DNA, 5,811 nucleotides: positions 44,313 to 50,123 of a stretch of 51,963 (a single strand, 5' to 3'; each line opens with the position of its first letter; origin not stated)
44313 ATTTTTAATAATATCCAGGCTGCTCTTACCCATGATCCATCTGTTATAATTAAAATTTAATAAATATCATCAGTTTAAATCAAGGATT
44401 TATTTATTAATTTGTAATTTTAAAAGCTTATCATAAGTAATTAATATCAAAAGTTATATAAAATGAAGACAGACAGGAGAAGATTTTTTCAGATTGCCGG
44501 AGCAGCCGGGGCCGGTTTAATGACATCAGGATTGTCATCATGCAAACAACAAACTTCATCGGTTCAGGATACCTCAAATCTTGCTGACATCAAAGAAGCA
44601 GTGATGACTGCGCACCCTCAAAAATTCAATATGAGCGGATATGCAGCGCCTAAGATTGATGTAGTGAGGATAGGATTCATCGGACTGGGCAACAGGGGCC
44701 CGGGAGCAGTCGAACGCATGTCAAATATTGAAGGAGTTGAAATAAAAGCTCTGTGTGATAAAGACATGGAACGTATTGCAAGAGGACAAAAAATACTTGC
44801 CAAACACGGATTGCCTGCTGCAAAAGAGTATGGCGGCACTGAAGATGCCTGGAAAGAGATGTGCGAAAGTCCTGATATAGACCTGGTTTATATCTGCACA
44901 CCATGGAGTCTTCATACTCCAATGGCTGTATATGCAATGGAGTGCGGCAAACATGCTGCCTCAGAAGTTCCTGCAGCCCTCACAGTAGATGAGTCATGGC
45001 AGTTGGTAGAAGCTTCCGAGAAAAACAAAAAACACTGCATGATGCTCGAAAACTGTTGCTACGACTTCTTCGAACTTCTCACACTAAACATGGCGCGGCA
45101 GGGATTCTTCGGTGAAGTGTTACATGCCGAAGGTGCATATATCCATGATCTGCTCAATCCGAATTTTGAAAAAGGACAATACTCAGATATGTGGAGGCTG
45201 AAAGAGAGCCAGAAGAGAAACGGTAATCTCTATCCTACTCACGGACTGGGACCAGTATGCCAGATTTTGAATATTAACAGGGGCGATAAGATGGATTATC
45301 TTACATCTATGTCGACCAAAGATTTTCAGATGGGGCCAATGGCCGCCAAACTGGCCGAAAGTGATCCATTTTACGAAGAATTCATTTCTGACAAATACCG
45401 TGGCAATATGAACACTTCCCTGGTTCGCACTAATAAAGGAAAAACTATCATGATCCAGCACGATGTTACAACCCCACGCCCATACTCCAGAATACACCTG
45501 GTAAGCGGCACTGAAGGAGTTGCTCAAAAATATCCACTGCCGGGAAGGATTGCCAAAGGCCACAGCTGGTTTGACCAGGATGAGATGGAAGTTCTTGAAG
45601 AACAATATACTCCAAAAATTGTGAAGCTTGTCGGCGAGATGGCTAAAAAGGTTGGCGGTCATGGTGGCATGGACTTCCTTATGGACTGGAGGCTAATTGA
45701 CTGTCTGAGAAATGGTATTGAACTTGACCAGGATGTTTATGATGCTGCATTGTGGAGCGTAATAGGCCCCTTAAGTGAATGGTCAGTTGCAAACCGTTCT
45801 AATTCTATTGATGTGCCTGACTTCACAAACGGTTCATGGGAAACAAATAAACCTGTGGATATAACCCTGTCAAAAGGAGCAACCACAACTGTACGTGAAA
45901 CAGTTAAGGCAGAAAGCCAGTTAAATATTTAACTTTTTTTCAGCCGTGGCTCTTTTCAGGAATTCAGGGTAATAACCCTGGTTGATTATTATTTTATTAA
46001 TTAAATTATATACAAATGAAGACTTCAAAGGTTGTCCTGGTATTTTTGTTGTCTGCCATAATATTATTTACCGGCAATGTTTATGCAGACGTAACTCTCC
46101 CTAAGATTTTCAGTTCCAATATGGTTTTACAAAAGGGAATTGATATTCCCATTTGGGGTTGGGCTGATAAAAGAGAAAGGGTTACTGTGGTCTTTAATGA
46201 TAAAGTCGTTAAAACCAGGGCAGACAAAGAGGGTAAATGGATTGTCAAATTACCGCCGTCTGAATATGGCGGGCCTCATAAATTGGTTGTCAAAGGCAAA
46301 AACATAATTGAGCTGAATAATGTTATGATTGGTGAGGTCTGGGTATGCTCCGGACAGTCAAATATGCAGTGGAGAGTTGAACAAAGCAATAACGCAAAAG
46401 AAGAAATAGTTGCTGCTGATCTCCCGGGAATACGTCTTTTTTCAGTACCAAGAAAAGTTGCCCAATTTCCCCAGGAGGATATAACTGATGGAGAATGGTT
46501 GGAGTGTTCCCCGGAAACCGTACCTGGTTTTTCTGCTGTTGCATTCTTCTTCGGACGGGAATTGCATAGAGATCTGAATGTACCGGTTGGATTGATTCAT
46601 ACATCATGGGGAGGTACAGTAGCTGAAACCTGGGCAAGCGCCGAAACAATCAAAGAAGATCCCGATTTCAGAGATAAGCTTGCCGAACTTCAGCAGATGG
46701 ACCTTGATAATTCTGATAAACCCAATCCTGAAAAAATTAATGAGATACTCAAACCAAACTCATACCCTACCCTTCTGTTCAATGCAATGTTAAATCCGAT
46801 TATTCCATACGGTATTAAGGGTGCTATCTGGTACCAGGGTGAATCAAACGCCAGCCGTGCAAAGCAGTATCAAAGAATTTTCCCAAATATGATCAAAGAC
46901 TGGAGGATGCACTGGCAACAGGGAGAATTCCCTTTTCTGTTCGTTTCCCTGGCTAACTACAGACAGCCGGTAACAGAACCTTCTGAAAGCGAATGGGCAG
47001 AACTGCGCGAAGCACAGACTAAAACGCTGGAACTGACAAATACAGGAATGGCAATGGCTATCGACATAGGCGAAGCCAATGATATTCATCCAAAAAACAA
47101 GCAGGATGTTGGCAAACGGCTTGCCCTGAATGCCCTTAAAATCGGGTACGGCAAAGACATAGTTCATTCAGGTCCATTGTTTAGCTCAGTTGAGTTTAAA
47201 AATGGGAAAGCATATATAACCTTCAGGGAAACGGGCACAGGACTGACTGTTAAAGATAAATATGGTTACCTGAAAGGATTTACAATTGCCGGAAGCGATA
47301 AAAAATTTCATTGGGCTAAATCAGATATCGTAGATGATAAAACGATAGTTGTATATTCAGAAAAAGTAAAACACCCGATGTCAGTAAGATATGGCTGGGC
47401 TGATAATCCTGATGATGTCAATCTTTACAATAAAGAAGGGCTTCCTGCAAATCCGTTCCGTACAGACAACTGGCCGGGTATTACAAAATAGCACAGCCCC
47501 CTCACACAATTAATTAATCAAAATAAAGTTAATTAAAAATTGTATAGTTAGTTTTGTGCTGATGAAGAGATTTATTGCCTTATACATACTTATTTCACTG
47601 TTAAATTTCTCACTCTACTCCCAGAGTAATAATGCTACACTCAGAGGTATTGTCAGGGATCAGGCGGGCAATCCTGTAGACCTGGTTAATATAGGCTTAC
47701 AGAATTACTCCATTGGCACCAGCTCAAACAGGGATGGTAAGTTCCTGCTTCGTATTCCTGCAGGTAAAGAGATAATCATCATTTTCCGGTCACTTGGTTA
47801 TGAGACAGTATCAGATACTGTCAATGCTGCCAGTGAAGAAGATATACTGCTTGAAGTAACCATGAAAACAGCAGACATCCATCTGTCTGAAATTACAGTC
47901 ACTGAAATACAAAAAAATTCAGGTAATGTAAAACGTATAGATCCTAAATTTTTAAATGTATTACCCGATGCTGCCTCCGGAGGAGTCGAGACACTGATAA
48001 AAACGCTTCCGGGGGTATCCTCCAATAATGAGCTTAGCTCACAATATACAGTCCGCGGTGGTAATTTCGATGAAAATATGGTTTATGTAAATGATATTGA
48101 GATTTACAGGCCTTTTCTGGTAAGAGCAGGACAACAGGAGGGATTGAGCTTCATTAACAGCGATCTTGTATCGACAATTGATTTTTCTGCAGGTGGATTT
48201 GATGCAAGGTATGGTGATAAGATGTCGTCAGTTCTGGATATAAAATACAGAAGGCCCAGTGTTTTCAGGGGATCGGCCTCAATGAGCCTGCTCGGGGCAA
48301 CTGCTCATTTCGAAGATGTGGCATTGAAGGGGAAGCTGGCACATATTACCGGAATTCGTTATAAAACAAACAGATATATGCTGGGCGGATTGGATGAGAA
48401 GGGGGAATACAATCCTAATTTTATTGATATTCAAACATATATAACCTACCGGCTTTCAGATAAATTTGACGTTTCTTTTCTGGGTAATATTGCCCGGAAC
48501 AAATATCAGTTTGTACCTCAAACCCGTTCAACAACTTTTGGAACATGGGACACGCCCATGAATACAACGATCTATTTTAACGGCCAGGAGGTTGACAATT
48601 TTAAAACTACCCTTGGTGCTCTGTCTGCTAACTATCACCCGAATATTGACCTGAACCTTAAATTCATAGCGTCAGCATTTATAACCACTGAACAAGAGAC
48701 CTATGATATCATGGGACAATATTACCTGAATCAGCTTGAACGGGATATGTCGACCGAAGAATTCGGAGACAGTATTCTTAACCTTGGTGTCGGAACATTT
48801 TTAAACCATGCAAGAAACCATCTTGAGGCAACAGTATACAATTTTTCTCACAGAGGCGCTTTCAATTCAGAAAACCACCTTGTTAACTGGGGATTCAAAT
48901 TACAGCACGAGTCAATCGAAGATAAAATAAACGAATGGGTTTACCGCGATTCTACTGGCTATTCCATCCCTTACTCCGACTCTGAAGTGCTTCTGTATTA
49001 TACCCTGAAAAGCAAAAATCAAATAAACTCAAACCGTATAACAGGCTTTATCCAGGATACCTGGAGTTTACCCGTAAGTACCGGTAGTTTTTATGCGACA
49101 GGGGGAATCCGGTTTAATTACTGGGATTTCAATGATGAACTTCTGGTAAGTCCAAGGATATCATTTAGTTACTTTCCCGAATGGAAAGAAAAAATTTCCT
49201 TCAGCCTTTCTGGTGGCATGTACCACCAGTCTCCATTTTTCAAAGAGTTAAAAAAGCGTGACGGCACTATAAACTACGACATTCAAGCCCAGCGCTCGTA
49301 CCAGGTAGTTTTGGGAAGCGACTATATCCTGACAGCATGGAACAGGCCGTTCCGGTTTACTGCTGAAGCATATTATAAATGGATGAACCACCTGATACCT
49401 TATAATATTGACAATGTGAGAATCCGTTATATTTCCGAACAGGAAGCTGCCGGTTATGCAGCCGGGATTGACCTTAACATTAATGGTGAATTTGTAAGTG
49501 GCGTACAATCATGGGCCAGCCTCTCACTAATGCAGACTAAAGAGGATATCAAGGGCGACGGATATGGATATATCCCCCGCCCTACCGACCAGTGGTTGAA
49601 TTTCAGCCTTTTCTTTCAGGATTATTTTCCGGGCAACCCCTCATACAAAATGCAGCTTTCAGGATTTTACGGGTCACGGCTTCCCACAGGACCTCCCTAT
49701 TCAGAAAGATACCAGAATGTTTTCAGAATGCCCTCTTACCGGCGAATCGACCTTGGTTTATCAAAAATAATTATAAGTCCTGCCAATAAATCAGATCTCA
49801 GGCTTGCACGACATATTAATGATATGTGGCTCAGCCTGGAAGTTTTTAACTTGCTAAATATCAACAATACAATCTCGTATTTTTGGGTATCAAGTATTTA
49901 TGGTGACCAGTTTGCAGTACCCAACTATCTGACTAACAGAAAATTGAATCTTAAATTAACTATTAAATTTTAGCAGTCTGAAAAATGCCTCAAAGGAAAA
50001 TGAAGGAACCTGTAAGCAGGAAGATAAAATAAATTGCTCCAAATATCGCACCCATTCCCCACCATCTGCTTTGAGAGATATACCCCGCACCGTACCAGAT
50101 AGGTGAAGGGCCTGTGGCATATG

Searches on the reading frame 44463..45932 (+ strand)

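Call 81: search_protein_families(library=pfam, proteins=[window:44463-45932:+], max_evalue=0.00001)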
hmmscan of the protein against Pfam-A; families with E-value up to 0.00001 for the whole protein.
window:44463-45932:+ (489 aa): 2 families
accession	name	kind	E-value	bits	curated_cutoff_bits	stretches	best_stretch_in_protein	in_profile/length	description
PF21252.2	Glyco_hydro_109_C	-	2.1e-43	148.2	27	1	206-358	2-165/187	Glycosyl hydrolase 109, C-terminal domain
PF01408.29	GFO_IDH_MocA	-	1.2e-14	55.4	24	1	68-194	1-118/120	Oxidoreductase family, NAD-binding Rossmann fold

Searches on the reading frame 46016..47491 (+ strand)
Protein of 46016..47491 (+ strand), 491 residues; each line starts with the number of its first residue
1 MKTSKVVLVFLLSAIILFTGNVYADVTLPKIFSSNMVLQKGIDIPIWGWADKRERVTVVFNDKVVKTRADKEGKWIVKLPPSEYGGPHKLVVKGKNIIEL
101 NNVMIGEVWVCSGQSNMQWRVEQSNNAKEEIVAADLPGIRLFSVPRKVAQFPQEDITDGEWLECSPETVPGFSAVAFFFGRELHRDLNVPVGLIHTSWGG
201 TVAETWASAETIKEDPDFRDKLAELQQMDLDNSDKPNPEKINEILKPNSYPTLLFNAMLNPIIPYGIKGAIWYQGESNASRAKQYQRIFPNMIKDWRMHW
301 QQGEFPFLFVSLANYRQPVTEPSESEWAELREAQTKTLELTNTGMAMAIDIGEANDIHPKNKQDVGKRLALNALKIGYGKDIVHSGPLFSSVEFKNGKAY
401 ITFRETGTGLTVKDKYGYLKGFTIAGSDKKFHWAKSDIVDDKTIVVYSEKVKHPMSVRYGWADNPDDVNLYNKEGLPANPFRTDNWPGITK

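Call 81: search_protein_families(library=pfam, proteins=[window:46016-47491:+], max_evalue=0.00001)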
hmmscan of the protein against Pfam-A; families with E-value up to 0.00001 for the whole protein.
window:46016-47491:+ (491 aa): 1 family
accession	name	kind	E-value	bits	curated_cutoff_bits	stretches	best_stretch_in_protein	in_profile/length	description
PF03629.24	SASA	-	2.8e-20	73.4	24.8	1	266-373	119-224/226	Carbohydrate esterase, sialic acid-specific acetylesterase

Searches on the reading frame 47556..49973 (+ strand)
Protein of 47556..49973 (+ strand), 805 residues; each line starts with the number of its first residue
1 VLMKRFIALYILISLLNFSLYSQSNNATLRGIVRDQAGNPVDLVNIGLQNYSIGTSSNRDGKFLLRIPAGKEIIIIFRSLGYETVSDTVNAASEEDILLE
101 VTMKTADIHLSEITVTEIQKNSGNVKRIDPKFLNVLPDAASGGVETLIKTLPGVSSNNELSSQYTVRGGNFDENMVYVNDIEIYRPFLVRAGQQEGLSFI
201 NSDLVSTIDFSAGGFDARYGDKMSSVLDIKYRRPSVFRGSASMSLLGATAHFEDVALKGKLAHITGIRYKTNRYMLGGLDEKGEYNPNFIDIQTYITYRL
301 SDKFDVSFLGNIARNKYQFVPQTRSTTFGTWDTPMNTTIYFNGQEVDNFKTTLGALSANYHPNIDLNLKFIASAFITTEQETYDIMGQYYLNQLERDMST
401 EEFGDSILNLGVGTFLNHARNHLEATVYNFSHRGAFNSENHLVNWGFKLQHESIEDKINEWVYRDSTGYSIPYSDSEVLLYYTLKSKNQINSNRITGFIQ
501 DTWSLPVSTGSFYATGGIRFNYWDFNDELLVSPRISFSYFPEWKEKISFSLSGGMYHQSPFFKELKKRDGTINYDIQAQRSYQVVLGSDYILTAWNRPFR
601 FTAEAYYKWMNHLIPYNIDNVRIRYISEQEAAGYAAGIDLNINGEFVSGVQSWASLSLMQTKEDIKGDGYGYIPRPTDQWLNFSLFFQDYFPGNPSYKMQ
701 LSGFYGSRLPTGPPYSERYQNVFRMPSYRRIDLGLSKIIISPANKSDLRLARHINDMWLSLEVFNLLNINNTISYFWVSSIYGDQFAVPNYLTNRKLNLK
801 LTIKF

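Call 81: search_protein_families(library=pfam, proteins=[window:47556-49973:+], max_evalue=0.00001)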
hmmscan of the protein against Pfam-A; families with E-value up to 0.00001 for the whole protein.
window:47556-49973:+ (805 aa): 3 families
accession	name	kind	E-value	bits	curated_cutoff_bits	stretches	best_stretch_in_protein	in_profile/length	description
PF13715.12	CarbopepD_reg_2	-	3.7e-13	49.7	32.2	1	30-115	2-88/88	CarboxypepD_reg-like domain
PF07715.20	Plug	-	7.2e-07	30.1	23.9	1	139-221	20-101/107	TonB-dependent Receptor Plug Domain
PF13620.12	CarboxypepD_reg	-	7.7e-07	29.8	32.3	1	28-103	1-81/82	Carboxypeptidase regulatory-like domain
